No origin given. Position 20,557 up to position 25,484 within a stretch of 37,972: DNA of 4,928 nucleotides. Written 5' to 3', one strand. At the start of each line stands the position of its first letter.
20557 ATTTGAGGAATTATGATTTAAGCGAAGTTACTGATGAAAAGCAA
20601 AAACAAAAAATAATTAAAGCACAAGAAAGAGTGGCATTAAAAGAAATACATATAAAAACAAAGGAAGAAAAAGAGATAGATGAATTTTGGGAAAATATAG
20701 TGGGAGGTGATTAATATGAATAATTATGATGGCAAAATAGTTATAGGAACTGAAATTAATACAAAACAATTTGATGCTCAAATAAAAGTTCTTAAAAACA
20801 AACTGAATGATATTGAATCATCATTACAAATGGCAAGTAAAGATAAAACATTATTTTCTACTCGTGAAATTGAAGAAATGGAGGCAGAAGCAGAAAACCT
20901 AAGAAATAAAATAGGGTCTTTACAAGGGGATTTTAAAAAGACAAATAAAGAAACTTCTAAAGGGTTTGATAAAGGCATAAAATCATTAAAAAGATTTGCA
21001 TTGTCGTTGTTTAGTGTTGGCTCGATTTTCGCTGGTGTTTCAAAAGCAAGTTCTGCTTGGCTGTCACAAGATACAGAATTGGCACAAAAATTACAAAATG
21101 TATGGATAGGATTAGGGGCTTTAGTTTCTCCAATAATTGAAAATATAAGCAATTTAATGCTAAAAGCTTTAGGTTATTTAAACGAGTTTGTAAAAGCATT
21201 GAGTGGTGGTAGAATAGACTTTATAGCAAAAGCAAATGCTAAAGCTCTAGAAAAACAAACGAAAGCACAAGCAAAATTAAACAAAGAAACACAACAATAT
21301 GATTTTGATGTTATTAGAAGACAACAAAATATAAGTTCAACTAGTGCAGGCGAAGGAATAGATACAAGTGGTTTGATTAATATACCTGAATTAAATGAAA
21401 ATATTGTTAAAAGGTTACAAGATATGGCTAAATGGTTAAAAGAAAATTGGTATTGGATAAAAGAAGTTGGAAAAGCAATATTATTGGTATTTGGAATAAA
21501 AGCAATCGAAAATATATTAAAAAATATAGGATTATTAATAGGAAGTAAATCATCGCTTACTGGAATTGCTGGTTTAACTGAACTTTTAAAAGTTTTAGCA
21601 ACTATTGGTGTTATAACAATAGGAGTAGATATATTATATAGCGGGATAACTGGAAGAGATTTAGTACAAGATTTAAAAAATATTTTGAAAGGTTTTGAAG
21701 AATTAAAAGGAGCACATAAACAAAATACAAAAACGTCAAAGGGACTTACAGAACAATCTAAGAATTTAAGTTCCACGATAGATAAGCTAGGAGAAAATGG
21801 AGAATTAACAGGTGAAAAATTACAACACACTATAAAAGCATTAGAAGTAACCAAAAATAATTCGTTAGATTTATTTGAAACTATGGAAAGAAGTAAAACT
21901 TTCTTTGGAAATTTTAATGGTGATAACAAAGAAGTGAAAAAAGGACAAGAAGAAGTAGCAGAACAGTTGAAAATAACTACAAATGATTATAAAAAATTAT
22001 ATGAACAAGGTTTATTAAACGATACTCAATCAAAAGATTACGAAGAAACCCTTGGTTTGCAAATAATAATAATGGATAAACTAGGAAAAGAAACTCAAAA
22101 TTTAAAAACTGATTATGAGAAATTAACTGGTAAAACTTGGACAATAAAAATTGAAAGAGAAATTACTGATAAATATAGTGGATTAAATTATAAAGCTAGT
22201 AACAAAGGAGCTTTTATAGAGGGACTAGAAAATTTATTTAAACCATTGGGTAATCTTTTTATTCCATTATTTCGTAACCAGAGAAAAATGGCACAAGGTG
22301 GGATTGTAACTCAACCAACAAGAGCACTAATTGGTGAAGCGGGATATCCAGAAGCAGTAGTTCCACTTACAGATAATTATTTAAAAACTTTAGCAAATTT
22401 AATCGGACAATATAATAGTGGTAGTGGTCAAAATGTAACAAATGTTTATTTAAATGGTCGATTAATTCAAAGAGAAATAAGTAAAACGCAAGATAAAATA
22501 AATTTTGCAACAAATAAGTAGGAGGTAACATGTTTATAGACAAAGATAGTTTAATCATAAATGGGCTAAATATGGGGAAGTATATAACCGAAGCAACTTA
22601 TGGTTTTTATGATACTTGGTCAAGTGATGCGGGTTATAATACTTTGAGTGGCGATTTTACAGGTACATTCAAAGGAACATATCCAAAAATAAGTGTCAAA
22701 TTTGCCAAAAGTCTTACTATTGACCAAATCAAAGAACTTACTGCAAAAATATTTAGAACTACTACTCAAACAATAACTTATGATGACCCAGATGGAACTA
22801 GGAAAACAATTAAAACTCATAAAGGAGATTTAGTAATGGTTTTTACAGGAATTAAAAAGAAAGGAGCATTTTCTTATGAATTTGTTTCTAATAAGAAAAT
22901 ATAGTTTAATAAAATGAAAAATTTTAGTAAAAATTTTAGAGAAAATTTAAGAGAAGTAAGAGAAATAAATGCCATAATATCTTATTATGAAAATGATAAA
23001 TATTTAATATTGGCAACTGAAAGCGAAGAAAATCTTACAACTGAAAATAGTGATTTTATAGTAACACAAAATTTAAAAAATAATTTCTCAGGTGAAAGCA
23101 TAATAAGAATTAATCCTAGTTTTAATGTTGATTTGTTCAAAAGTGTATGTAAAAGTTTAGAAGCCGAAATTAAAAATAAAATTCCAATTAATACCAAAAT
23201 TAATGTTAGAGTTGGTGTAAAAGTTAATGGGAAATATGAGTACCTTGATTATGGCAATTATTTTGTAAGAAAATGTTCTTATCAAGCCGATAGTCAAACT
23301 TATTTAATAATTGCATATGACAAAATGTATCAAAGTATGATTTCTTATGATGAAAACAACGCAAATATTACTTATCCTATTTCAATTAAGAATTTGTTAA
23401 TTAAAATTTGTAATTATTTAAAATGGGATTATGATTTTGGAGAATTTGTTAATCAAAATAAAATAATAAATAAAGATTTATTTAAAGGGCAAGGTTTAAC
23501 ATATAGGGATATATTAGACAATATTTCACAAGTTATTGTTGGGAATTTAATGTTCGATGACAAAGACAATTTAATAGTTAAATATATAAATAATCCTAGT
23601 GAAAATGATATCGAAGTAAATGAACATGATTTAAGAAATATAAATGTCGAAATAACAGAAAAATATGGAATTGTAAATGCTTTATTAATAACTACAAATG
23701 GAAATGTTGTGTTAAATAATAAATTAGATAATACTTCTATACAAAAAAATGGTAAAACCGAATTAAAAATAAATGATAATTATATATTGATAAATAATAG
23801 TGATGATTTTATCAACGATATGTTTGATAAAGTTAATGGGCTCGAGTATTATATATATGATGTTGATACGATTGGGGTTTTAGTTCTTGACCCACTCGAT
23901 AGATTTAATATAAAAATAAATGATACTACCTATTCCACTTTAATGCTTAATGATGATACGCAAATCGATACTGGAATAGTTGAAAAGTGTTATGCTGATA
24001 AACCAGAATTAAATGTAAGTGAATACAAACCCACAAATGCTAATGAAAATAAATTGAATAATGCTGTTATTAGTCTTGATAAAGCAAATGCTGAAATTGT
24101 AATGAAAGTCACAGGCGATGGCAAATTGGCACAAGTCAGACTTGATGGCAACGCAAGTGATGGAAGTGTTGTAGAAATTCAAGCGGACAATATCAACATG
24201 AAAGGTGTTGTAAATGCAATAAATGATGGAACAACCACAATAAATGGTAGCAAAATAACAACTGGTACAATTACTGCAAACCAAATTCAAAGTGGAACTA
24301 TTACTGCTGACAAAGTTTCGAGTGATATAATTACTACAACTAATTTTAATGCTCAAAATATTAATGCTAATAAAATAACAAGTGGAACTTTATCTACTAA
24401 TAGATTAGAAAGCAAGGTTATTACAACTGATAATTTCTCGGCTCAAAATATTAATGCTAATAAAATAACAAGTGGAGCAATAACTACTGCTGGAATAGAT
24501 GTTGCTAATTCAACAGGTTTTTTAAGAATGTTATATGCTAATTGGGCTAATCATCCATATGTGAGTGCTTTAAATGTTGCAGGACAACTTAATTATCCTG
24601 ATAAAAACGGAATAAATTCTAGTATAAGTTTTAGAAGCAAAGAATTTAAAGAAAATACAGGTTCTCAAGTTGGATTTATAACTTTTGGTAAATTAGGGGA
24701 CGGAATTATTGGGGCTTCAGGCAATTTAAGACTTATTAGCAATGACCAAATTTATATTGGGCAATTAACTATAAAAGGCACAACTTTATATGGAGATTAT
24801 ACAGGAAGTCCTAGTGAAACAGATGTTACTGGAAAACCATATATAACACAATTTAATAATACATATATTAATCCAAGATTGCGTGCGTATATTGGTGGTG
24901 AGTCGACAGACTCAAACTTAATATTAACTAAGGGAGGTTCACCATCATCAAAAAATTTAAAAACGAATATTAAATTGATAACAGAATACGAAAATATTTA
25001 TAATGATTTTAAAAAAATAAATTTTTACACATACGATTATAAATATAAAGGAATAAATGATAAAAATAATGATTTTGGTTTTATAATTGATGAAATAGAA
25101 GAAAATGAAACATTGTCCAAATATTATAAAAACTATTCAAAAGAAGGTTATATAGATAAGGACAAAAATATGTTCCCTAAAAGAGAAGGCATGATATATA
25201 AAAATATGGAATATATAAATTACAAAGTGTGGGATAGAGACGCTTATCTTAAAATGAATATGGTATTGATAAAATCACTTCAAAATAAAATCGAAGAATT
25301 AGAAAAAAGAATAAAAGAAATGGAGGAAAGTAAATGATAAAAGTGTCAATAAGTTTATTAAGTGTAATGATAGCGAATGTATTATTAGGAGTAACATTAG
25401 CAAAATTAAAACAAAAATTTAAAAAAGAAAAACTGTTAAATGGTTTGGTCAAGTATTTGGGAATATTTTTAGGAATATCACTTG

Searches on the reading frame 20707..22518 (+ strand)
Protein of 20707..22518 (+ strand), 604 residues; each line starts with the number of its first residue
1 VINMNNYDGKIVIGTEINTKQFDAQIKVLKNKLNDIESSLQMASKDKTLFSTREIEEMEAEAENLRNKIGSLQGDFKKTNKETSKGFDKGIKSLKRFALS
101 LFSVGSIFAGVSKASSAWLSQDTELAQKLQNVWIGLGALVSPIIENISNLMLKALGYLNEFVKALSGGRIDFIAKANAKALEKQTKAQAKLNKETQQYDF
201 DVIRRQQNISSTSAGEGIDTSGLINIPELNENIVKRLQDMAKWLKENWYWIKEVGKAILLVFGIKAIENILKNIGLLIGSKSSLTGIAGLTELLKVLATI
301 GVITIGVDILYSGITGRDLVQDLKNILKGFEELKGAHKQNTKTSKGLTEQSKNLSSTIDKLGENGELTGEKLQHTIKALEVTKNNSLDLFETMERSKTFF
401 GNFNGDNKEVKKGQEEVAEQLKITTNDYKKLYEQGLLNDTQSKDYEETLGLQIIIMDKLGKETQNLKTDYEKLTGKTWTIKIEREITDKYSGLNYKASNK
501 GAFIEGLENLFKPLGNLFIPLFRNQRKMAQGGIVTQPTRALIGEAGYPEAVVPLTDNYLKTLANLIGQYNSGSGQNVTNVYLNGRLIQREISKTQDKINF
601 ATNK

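Call 16: search_protein_families(library=phrogs, proteins=[window:20707-22518:+], max_evalue=0.00001)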
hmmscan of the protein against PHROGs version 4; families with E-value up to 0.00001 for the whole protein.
window:20707-22518:+ (604 aa): 3 families
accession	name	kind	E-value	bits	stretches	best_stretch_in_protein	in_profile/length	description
phrog_10093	-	tail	4.9e-10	38.5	1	524-556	1798-1830/1899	tail length tape measure protein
phrog_12798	-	tail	1.3e-08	34.5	1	526-578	939-990/1031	tail length tape measure protein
phrog_167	-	tail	2.6e-06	26.4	1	523-575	1408-1460/1555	tail length tape measure protein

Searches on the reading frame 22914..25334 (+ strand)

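Call 16: search_protein_families(library=phrogs, proteins=[window:22914-25334:+], max_evalue=0.00001)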
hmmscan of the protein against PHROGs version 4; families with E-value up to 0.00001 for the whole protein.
window:22914-25334:+ (807 aa): 2 families
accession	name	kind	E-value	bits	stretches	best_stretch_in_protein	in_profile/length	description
phrog_26466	-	unknown function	3.4e-10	38.6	1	412-533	1829-1949/2337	-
phrog_13518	-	unknown function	8e-07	28.4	1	335-530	127-314/1230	-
